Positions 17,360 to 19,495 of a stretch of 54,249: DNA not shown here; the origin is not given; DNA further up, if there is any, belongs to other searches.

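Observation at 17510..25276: Translationally coupled nine-gene module with Arn/Gtr-like logic: a candidate undescribed periplasmic amino-sugar decoration system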

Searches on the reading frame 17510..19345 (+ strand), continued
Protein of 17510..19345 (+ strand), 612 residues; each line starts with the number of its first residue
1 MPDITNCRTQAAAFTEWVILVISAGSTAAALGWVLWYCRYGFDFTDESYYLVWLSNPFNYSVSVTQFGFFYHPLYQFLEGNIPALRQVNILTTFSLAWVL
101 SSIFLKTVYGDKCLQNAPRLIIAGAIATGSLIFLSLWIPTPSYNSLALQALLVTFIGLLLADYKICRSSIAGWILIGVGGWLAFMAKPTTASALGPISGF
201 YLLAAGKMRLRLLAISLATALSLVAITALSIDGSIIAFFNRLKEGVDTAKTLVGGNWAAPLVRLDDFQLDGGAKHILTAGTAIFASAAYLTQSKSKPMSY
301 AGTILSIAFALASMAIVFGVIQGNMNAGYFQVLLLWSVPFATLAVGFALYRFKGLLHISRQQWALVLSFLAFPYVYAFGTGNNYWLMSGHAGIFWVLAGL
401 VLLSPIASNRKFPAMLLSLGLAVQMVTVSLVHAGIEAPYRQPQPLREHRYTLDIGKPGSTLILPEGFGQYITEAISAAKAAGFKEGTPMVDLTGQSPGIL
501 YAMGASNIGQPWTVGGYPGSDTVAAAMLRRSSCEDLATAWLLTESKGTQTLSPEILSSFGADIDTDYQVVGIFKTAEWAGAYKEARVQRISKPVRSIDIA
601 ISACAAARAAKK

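Call 33: find_encoding_contigs(protein=P0066, flank=10000, max_places=1)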
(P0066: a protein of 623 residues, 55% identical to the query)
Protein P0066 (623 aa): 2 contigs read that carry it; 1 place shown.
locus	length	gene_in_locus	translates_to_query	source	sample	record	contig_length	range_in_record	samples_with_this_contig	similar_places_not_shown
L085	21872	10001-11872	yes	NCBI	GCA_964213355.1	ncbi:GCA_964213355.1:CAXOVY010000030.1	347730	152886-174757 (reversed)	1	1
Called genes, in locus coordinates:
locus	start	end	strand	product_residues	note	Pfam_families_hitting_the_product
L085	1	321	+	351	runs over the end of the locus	PF01073:3Beta_HSD, PF01370:Epimerase, PF07993:NAD_binding_4 (faint), PF13460:NAD_binding_10 (weak), PF16363:GDP_Man_Dehyd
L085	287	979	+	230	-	PF00535:Glycos_transf_2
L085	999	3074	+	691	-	-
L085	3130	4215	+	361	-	PF00155:Aminotran_1_2, PF00266:Aminotran_5 (weak), PF01041:DegT_DnrJ_EryC1, PF01053:Cys_Met_Meta_PP, PF01212:Beta_elim_lyase (weak)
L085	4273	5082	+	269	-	PF13489:Methyltransf_23, PF13847:Methyltransf_31, PF08241:Methyltransf_11, PF08242:Methyltransf_12, PF13649:Methyltransf_25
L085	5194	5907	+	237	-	PF00535:Glycos_transf_2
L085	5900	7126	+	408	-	PF08421:Methyltransf_13, PF13489:Methyltransf_23, PF08484:Methyltransf_14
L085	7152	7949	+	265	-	PF00551:Formyl_trans_N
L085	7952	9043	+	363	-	PF00155:Aminotran_1_2, PF01041:DegT_DnrJ_EryC1, PF01212:Beta_elim_lyase (faint)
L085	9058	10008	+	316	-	PF03706:LPG_synthase_TM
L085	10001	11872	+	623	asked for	-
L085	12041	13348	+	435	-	PF03446:NAD_binding_2 (weak), PF03721:UDPG_MGDP_dh_N, PF00984:UDPG_MGDP_dh, PF03720:UDPG_MGDP_dh_C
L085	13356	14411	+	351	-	PF01408:GFO_IDH_MocA, PF02894:GFO_IDH_MocA_C, PF22725:GFO_IDH_MocA_C3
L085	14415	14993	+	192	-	PF25084:LbH_EIF2B (weak), PF14602:Hexapep_2 (faint), PF25087:GMPPB_C (weak), PF00132:Hexapep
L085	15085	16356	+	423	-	PF01943:Polysacc_synt, PF13440:Polysacc_synt_3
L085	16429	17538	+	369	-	PF02655:ATP-grasp_3 (weak), PF02786:CPSase_L_D2 (faint)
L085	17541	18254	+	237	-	PF02811:PHP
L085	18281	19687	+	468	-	PF23019:DUF7033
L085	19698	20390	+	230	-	PF00117:GATase, PF07685:GATase_3 (weak), PF01174:SNO (weak), PF07722:Peptidase_C26 (weak)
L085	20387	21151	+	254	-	PF00977:His_biosynth, PF01180:DHO_dh (faint), PF02581:TMP-TENI (faint), PF03060:NMO (faint)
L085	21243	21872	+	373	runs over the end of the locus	-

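Call 34: find_encoding_contigs(protein=P0070, flank=10000, max_places=1)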
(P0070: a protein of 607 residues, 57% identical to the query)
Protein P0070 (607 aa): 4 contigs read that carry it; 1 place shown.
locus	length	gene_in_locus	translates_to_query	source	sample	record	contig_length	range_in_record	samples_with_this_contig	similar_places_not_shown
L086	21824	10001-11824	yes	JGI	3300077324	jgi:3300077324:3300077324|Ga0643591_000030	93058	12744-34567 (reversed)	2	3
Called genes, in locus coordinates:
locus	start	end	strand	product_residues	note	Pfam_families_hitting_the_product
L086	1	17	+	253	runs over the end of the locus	PF13489:Methyltransf_23, PF09445:Methyltransf_15, PF13847:Methyltransf_31, PF08241:Methyltransf_11, PF08242:Methyltransf_12, PF13649:Methyltransf_25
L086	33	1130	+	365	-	PF00953:Glycos_transf_4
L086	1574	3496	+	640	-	PF00664:ABC_membrane, PF02463:SMC_N (weak), PF00005:ABC_tran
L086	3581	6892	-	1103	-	PF07690:MFS_1 (weak), PF01564:Spermine_synth, PF13428:TPR_14 (faint), PF14559:TPR_19 (faint), PF21033:RMD1-3 (faint), PF07719:TPR_2 (faint), PF13371:TPR_9 (faint), PF13429:TPR_15 (weak), +8 more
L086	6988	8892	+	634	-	PF26549:Tricorn_N, PF05448:AXE1 (faint), PF01738:DLH, PF02129:Peptidase_S15, PF20434:BD-FAE, PF00326:Peptidase_S9, PF12697:Abhydrolase_6, PF07859:Abhydrolase_3 (weak), +2 more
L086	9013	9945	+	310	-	PF00535:Glycos_transf_2, PF10111:Glyco_tranf_2_2 (weak), PF13641:Glyco_tranf_2_3 (weak)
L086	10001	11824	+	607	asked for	-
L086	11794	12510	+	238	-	PF08889:WbqC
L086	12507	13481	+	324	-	PF00535:Glycos_transf_2, PF10111:Glyco_tranf_2_2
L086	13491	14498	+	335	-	PF04055:Radical_SAM, PF13186:SPASM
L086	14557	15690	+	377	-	PF01757:Acyl_transf_3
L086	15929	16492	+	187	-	PF00132:Hexapep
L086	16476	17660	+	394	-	PF00155:Aminotran_1_2, PF01041:DegT_DnrJ_EryC1, PF01212:Beta_elim_lyase (weak)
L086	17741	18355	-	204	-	PF13489:Methyltransf_23 (weak), PF13649:Methyltransf_25 (weak), PF13847:Methyltransf_31 (weak), PF08241:Methyltransf_11 (weak), PF08242:Methyltransf_12 (weak)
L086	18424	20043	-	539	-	PF13231:PMT_2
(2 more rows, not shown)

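Call 36: search_solved_structures(query=A1, max_evalue=10)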
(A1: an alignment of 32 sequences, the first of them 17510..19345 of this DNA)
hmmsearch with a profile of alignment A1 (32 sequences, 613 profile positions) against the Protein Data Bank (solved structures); distinct sequences matched with E-value up to 10: 0.

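Call 49: search_protein_representatives(alignment_id=A1)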
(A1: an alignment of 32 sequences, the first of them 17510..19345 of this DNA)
Query: 32 sequences, 613 profile positions. Proteins with E-value up to 0.001 (for the whole library): 2535; up to 1e-10: 2009; up to 1e-30: 1199. The best 150 are listed.
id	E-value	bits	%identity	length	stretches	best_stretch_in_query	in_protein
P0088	7.2e-263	890.2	-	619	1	10-612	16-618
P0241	1.1e-232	790.4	-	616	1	5-609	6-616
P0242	3.6e-226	768.9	-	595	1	20-611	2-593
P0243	4.6e-226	768.6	-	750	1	12-609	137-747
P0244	8.5e-225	764.4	-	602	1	19-610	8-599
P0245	4.6e-221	752.1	-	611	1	10-610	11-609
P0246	1.5e-219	747.1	-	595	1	31-611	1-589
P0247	1.3e-217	740.7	-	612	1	11-609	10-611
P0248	2.6e-216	736.4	-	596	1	17-611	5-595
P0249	9.1e-215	731.3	-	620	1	7-611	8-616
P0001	5.4e-214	728.7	-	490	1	4-461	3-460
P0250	6.7e-214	728.4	-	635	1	7-611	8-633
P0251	4.0e-212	722.6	-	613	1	7-611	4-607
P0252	2.7e-211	719.8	-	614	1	12-610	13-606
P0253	3.4e-211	719.5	-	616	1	8-610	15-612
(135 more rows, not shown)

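Call 54: find_encoding_contigs(protein=P0059, flank=10000, max_places=1)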
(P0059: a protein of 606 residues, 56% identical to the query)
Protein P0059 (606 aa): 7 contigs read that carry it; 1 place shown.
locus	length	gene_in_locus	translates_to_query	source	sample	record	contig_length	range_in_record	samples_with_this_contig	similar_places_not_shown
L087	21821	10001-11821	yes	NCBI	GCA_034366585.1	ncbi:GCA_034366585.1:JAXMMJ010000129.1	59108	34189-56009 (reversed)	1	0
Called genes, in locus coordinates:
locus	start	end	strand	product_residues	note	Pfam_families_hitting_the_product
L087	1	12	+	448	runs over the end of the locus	PF13439:Glyco_transf_4 (faint), PF13579:Glyco_trans_4_4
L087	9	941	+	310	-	PF00535:Glycos_transf_2, PF13641:Glyco_tranf_2_3, PF10111:Glyco_tranf_2_2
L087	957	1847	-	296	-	PF20102:DUF6492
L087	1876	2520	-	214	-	PF13489:Methyltransf_23, PF07021:MetW (weak), PF13847:Methyltransf_31 (faint), PF08241:Methyltransf_11, PF08242:Methyltransf_12, PF13649:Methyltransf_25 (weak)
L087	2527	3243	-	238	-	PF01522:Polysacc_deac_1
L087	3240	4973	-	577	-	PF00664:ABC_membrane, PF02463:SMC_N (weak), PF00005:ABC_tran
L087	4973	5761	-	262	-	PF00535:Glycos_transf_2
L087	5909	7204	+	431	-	PF03721:UDPG_MGDP_dh_N, PF00984:UDPG_MGDP_dh, PF03720:UDPG_MGDP_dh_C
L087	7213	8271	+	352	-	PF01408:GFO_IDH_MocA, PF02894:GFO_IDH_MocA_C, PF22725:GFO_IDH_MocA_C3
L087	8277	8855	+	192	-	PF00132:Hexapep, PF25084:LbH_EIF2B (weak), PF14602:Hexapep_2 (faint), PF25087:GMPPB_C (weak), PF00132:Hexapep (weak)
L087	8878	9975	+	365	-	PF00155:Aminotran_1_2, PF00266:Aminotran_5 (weak), PF01041:DegT_DnrJ_EryC1, PF01053:Cys_Met_Meta_PP, PF01212:Beta_elim_lyase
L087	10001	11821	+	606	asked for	-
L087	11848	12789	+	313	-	PF00535:Glycos_transf_2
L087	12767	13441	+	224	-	PF00583:Acetyltransf_1, PF13673:Acetyltransf_10 (weak)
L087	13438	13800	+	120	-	PF00892:EamA, PF10639:TMEM234 (weak)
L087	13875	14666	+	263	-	PF13489:Methyltransf_23, PF08241:Methyltransf_11, PF08242:Methyltransf_12, PF13649:Methyltransf_25, PF13847:Methyltransf_31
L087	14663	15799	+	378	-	PF01041:DegT_DnrJ_EryC1, PF00155:Aminotran_1_2 (weak), PF00266:Aminotran_5 (weak)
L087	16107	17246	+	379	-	PF13440:Polysacc_synt_3 (weak)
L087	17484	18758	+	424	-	-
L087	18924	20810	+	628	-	PF13522:GATase_6, PF13537:GATase_7, PF00733:Asn_synthase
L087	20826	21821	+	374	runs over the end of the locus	PF13439:Glyco_transf_4, PF13579:Glyco_trans_4_4 (weak)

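Call 55: find_encoding_contigs(protein=P0090, flank=10000, max_places=1)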
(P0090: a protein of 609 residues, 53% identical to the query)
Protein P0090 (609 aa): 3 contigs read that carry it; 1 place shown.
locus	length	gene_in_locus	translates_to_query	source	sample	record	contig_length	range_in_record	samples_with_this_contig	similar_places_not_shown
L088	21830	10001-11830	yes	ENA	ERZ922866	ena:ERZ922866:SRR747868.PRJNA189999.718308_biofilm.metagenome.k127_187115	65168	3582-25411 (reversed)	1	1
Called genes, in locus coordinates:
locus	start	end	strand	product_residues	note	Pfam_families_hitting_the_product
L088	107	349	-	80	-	PF22513:FitA-like_RHH, PF03869:Arc (weak)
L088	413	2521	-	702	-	PF13328:HD_4, PF04607:RelA_SpoT, PF02824:TGS, PF19296:RelA_AH, PF28438:RelA_RIS, PF13291:ACT_4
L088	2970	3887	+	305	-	PF02706:Wzz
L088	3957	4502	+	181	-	PF00908:dTDP_sugar_isom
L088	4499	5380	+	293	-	PF01370:Epimerase, PF02719:Polysacc_synt_2 (faint), PF04321:RmlD_sub_bind, PF07993:NAD_binding_4 (faint), PF16363:GDP_Man_Dehyd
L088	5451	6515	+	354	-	PF01073:3Beta_HSD, PF01370:Epimerase, PF02719:Polysacc_synt_2, PF04321:RmlD_sub_bind, PF16363:GDP_Man_Dehyd, PF07993:NAD_binding_4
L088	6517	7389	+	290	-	PF00483:NTP_transferase, PF12804:NTP_transf_3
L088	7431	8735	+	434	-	PF03721:UDPG_MGDP_dh_N, PF03446:NAD_binding_2 (weak), PF00984:UDPG_MGDP_dh, PF03720:UDPG_MGDP_dh_C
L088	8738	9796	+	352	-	PF01408:GFO_IDH_MocA, PF02894:GFO_IDH_MocA_C, PF22725:GFO_IDH_MocA_C3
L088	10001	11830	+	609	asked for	-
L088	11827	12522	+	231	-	PF08889:WbqC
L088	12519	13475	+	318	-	PF00535:Glycos_transf_2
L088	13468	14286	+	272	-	PF05721:PhyH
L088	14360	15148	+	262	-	PF13489:Methyltransf_23, PF08241:Methyltransf_11, PF08242:Methyltransf_12, PF13649:Methyltransf_25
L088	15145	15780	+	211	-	PF08242:Methyltransf_12 (weak), PF13649:Methyltransf_25 (weak)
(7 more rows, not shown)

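Call 62: search_protein_families(library=pfam, proteins=[L087:11848-12786:+, L085:999-3071:+], max_evalue=0.01)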
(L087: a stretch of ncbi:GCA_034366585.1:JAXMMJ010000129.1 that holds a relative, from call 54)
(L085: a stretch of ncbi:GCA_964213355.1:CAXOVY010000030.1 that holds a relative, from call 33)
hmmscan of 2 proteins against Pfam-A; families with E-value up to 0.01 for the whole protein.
L087:11848-12786:+ (313 aa): 2 families
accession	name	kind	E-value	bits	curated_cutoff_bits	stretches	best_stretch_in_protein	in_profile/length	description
PF00535.33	Glycos_transf_2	-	1.8e-27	96.8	23.3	1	5-157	1-157/168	Glycosyl transferase family 2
PF13641.12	Glyco_tranf_2_3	-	0.0078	16.7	27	0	2-129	1-131/230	Glycosyltransferase like family 2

L085:999-3071:+ (691 aa): 0 families

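Call 71: search_protein_families(library=ncbifam, proteins=[L087:12767-13438:+], max_evalue=0.001)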
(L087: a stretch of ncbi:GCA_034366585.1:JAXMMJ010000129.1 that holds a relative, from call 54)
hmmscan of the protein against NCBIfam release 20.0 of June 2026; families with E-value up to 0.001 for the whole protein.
L087:12767-13438:+ (224 aa): 3 families
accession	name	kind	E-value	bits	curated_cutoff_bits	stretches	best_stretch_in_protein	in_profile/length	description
NF002959.0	PRK03624.1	equivalog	3.5e-06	26.8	124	1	152-221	69-140/147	GNAT family acetyltransferase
TIGR01575.1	rimI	equivalog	0.00015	21.9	86.4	1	132-214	29-116/132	ribosomal protein S18-alanine N-acetyltransferase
NF008212.0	PRK10975.1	equivalog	0.00076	19.4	219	0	2-211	2-221/232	dTDP-4-amino-4,6-dideoxy-D-galactose acyltransferase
